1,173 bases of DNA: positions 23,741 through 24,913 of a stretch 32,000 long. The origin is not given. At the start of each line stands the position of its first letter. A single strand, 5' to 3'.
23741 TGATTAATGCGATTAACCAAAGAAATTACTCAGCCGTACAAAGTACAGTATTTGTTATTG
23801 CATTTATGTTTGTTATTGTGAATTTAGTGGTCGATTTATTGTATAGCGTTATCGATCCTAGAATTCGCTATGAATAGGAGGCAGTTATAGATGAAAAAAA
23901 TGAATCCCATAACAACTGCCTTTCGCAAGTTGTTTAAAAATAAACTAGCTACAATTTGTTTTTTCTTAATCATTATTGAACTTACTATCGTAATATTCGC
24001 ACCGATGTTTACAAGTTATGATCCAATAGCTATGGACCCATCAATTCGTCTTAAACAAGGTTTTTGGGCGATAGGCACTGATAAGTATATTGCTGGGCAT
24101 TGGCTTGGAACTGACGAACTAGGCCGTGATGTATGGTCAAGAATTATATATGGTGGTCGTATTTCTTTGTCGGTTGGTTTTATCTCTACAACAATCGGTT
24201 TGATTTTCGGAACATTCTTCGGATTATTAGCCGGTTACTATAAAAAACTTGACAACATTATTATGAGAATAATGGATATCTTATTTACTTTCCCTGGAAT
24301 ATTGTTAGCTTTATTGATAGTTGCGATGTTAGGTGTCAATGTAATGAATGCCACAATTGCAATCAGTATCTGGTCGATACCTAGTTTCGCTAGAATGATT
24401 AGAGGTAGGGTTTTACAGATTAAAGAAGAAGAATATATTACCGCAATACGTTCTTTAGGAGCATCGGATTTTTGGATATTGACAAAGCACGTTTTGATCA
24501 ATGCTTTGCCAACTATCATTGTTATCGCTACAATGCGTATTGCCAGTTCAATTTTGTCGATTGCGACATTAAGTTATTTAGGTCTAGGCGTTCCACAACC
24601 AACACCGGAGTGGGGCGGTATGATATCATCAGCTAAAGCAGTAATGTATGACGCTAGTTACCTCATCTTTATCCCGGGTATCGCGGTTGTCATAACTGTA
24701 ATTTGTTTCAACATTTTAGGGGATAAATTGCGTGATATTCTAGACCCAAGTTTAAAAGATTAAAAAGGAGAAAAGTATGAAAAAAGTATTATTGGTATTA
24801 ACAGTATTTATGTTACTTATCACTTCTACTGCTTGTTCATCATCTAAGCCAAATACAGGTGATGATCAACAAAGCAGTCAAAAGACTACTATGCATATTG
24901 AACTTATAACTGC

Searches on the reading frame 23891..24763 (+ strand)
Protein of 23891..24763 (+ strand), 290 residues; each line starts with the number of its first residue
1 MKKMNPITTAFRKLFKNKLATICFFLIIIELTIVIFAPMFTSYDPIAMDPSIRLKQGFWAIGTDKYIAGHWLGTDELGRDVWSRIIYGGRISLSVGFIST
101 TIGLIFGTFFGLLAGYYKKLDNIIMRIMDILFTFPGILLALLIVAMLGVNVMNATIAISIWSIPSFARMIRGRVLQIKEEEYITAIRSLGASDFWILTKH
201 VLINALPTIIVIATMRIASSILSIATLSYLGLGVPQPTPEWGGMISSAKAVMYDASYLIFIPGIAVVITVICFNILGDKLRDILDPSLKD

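Call 26: find_encoding_contigs(protein=window:23891-24763:+, flank=10000, max_places=8)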
Protein window:23891-24763:+ (290 aa): 23 contigs read that carry it; 8 places shown.
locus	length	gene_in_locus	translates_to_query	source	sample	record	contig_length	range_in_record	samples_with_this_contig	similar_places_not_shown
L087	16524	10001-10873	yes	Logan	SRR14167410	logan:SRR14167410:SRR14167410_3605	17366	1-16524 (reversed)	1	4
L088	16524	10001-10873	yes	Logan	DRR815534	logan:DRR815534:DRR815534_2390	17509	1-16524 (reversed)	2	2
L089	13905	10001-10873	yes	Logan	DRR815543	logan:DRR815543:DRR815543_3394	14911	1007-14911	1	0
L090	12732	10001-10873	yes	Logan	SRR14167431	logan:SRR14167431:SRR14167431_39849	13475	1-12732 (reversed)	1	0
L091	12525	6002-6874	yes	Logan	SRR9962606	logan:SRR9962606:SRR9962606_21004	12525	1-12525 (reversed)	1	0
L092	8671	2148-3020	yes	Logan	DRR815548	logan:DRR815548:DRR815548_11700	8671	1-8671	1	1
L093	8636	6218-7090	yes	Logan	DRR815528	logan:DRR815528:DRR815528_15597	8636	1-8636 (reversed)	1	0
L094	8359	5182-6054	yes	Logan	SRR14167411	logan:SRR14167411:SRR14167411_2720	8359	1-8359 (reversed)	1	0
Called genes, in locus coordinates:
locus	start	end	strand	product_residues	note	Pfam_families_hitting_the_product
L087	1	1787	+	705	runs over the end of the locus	PF00929:RNase_T, PF13482:RNase_H_2 (weak)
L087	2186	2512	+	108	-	-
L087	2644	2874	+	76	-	-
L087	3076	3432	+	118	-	-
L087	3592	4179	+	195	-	-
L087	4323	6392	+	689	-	PF03176:MMPL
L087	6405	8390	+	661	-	-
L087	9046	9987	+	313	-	PF19300:BPD_transp_1_N, PF00528:BPD_transp_1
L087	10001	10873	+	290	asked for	PF12911:OppC_N, PF00528:BPD_transp_1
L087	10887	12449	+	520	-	PF00496:SBP_bac_5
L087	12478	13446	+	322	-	PF00005:ABC_tran, PF13304:AAA_21 (weak), PF08352:oligo_HPY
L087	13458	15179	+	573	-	PF00005:ABC_tran, PF13304:AAA_21 (faint), PF00005:ABC_tran, PF08352:oligo_HPY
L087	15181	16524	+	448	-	?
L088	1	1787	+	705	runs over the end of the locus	PF00929:RNase_T, PF13482:RNase_H_2 (weak)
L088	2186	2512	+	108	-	-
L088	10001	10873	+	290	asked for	PF12911:OppC_N, PF00528:BPD_transp_1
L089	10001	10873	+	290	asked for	PF12911:OppC_N, PF00528:BPD_transp_1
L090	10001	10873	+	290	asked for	PF12911:OppC_N, PF00528:BPD_transp_1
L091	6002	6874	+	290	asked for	PF12911:OppC_N, PF00528:BPD_transp_1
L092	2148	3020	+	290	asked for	PF12911:OppC_N, PF00528:BPD_transp_1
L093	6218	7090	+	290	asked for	PF12911:OppC_N, PF00528:BPD_transp_1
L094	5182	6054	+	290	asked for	PF12911:OppC_N, PF00528:BPD_transp_1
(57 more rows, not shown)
